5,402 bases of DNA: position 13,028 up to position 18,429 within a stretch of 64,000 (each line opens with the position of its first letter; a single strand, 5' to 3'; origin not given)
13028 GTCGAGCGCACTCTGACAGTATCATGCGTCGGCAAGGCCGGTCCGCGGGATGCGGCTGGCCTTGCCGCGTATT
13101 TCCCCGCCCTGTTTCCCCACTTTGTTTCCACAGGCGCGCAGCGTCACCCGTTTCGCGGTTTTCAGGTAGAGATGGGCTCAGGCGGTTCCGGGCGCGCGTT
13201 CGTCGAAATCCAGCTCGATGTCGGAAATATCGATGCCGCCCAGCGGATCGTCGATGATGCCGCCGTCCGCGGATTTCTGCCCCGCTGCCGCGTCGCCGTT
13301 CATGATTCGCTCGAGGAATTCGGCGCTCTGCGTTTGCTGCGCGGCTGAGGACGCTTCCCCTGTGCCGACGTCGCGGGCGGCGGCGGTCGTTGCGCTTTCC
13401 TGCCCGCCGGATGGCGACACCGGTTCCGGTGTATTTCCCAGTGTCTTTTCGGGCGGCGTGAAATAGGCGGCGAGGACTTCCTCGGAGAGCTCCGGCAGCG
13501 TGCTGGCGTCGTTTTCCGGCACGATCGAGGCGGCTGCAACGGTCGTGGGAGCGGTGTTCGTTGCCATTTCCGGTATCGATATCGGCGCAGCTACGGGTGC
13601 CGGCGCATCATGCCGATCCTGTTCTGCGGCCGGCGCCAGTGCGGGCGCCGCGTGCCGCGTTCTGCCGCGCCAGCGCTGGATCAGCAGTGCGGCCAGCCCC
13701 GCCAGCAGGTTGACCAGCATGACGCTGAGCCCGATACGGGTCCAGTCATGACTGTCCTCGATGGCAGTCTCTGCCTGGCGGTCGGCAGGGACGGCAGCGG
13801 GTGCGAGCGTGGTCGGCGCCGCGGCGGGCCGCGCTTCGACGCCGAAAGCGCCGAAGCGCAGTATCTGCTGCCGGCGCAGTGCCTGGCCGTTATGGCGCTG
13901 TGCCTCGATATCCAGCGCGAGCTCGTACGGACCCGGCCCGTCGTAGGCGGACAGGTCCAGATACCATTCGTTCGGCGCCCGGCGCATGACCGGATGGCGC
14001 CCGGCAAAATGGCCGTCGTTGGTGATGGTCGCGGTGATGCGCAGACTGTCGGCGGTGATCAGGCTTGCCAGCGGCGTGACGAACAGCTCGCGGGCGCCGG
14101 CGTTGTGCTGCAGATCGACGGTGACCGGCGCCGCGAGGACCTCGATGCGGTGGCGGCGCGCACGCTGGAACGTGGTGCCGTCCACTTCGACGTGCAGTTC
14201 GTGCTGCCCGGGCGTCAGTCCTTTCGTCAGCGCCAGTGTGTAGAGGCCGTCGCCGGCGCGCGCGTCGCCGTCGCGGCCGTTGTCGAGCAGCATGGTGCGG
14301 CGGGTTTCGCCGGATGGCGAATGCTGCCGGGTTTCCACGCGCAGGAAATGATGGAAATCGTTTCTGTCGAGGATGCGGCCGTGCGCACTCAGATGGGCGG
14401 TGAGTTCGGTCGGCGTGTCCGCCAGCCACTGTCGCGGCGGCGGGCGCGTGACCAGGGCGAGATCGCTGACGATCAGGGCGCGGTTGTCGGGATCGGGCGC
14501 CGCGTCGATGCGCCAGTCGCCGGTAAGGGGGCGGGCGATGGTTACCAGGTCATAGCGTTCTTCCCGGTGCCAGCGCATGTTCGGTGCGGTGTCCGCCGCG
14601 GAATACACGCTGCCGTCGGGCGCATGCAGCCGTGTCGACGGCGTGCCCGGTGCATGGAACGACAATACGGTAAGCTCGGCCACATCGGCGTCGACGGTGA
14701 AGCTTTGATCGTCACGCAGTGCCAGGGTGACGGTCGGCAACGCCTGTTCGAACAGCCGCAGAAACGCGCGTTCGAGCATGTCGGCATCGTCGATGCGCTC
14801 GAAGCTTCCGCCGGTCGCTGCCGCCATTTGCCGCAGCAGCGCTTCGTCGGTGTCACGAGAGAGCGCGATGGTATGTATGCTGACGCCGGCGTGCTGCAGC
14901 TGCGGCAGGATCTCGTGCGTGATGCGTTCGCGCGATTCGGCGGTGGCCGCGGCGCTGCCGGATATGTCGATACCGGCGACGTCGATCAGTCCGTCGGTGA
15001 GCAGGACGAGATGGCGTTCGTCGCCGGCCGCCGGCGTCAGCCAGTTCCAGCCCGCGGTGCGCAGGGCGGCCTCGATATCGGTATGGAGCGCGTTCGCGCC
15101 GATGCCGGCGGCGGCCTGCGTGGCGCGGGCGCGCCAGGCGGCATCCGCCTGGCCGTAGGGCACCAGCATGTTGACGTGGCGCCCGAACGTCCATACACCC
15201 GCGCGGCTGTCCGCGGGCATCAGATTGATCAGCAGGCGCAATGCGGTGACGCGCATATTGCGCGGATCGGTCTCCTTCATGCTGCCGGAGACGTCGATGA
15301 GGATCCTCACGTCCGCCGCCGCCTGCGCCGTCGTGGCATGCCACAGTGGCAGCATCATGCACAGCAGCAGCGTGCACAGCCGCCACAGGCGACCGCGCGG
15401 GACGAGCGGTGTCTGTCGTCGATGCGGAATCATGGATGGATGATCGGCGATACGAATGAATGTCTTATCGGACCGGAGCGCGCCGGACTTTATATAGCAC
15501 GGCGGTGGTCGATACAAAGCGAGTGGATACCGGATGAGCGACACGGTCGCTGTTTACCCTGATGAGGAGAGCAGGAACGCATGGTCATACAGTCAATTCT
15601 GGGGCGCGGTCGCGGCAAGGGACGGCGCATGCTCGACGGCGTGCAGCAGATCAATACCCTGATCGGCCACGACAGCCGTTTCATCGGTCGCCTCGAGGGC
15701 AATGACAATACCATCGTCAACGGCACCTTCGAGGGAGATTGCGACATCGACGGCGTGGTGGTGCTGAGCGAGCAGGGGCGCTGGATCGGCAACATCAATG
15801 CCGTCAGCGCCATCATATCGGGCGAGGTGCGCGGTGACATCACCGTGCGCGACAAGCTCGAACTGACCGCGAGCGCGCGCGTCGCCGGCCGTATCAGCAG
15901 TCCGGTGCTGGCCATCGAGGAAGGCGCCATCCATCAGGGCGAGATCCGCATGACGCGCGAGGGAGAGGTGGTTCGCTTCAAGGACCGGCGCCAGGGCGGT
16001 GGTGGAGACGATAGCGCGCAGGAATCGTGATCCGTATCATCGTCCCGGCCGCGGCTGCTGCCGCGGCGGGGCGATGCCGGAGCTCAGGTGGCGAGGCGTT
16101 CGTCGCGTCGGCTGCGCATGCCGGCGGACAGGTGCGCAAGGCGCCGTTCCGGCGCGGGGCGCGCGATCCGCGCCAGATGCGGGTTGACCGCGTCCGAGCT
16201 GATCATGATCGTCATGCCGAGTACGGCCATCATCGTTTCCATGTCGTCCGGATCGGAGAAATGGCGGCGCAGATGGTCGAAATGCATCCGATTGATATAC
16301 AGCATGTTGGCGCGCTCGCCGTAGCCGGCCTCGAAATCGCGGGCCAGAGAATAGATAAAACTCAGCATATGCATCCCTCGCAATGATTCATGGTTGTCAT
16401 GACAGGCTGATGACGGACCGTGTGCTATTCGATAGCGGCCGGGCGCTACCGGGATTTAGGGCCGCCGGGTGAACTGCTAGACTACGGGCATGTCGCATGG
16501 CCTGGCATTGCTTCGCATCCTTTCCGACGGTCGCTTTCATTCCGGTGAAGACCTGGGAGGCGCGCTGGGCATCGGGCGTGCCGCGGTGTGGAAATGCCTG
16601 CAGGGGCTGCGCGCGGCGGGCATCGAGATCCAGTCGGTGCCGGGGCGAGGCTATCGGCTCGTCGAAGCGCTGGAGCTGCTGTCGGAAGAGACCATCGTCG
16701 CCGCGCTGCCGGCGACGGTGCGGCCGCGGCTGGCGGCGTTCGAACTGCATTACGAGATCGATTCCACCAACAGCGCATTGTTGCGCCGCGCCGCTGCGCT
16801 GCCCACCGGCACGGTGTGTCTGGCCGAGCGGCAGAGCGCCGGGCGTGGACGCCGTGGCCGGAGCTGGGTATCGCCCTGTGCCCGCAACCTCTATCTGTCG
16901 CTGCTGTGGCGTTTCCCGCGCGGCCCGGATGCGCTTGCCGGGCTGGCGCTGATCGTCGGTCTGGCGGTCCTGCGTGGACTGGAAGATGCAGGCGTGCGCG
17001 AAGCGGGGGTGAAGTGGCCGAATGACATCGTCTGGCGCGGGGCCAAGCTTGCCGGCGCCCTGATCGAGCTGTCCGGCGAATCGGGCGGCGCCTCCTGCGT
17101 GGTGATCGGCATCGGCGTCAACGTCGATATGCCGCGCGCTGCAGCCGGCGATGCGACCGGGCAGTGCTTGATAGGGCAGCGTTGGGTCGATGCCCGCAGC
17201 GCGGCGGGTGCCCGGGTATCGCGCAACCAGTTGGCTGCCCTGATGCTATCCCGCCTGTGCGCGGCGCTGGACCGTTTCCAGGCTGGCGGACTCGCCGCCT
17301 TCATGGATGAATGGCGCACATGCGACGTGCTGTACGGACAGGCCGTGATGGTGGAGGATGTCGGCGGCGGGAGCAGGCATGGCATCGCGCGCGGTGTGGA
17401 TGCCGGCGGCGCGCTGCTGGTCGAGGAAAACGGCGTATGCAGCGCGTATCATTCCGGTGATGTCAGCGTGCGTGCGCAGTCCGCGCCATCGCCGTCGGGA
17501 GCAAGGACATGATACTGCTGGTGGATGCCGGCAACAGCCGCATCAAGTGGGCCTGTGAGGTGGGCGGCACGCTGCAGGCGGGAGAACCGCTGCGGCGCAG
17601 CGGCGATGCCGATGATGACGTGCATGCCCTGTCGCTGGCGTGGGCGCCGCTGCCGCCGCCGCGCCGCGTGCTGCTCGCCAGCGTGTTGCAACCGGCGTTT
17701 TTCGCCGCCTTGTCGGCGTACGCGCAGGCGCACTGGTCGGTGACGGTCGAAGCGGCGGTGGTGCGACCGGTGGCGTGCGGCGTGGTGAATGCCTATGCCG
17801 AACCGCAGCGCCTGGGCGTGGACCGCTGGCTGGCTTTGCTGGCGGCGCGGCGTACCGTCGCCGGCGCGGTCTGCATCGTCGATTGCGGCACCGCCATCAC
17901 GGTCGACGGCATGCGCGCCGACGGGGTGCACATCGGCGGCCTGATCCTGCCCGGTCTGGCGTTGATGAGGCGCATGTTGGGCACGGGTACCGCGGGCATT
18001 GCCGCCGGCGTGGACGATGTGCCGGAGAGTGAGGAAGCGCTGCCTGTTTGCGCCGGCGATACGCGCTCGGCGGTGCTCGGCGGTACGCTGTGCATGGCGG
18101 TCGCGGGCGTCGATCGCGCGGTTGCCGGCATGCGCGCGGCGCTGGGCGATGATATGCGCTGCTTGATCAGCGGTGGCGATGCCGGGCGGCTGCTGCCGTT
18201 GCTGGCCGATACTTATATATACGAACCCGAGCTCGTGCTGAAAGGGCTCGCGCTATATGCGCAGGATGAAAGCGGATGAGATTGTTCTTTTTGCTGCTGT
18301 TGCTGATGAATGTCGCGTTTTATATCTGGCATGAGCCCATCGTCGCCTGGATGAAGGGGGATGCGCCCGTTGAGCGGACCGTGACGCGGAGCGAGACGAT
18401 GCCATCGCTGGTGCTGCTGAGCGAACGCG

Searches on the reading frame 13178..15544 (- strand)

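Call 90: search_protein_families(library=pfam, max_evalue=0.00001, proteins=[window:13178-15544:-])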
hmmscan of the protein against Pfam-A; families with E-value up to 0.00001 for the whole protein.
window:13178-15544:- (788 aa): 3 families
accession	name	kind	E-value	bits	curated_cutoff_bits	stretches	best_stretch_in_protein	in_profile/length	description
PF00092.34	VWA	-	5.2e-10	40.3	23.8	1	78-254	1-165/174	von Willebrand factor type A domain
PF13519.12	VWA_2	-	6e-09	36.9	27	1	81-185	3-106/107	von Willebrand factor type A domain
PF13768.12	VWA_3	-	2.3e-06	28.2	27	1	78-247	2-152/155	von Willebrand factor type A domain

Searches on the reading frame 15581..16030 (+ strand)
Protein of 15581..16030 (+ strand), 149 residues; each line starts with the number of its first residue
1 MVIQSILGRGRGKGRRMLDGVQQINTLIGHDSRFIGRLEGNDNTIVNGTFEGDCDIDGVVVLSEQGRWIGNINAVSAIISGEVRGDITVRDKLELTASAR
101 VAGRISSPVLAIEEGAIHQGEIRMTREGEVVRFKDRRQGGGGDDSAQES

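Call 16: search_protein_families(library=pfam, max_evalue=0.001, proteins=[window:15581-16030:+])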
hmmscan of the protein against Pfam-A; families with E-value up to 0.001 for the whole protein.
window:15581-16030:+ (149 aa): 1 family
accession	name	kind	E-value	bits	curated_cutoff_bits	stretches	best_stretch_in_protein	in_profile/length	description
PF04519.19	Bactofilin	-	3.4e-23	82.2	27.9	1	26-122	1-97/98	Polymer-forming cytoskeletal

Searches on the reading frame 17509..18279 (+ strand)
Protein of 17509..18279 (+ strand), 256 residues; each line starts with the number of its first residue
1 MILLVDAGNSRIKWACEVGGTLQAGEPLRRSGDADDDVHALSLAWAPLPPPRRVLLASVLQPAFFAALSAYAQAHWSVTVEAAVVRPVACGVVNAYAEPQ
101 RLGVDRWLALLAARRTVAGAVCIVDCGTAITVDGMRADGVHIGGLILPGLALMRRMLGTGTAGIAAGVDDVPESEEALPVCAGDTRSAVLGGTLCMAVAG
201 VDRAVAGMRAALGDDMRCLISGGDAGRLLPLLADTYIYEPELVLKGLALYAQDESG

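Call 16: search_protein_families(library=pfam, max_evalue=0.001, proteins=[window:17509-18279:+])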
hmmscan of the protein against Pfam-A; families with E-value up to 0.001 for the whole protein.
window:17509-18279:+ (256 aa): 1 family
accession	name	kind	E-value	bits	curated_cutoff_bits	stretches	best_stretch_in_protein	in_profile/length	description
PF03309.20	Pan_kinase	-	1.2e-37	130.3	24.7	1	2-205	1-203/205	Type III pantothenate kinase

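Call 18: find_encoding_contigs(protein=window:17509-18279:+, flank=10000, max_places=10)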
Protein window:17509-18279:+ (256 aa): 1 contig read that carries it; 1 place shown.
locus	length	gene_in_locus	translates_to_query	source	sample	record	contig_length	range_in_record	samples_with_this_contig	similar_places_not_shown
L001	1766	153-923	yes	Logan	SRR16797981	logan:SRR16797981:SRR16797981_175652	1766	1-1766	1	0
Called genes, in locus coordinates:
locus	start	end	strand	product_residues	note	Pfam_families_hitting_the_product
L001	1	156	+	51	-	?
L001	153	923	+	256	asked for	PF03309:Pan_kinase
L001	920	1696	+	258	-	-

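Call 19: find_related_loci(query=window:17509-18279:+, collection=genome_contigs, flank=10000)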
Query window:17509-18279:+ (256 aa) in genome_contigs; peptide patterns used: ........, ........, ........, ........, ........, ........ (x = any residue, [..] = any of these).
90 stretches matched a pattern; 2 encode a relative of the query (tblastn E <= 1e-3); 2 distinct loci.
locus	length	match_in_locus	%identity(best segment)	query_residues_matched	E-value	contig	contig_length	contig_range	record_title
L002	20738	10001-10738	39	1-255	1e-37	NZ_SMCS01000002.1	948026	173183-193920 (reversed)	Luteibacter rhizovicinus strain LP_13_YM Ga0304825_102, whole genome shotgun sequence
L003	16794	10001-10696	42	1-247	4e-39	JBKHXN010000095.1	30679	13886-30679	MAG: Gammaproteobacteria bacterium isolate N_bin.20.orig k127_496575, whole genome shotgun sequence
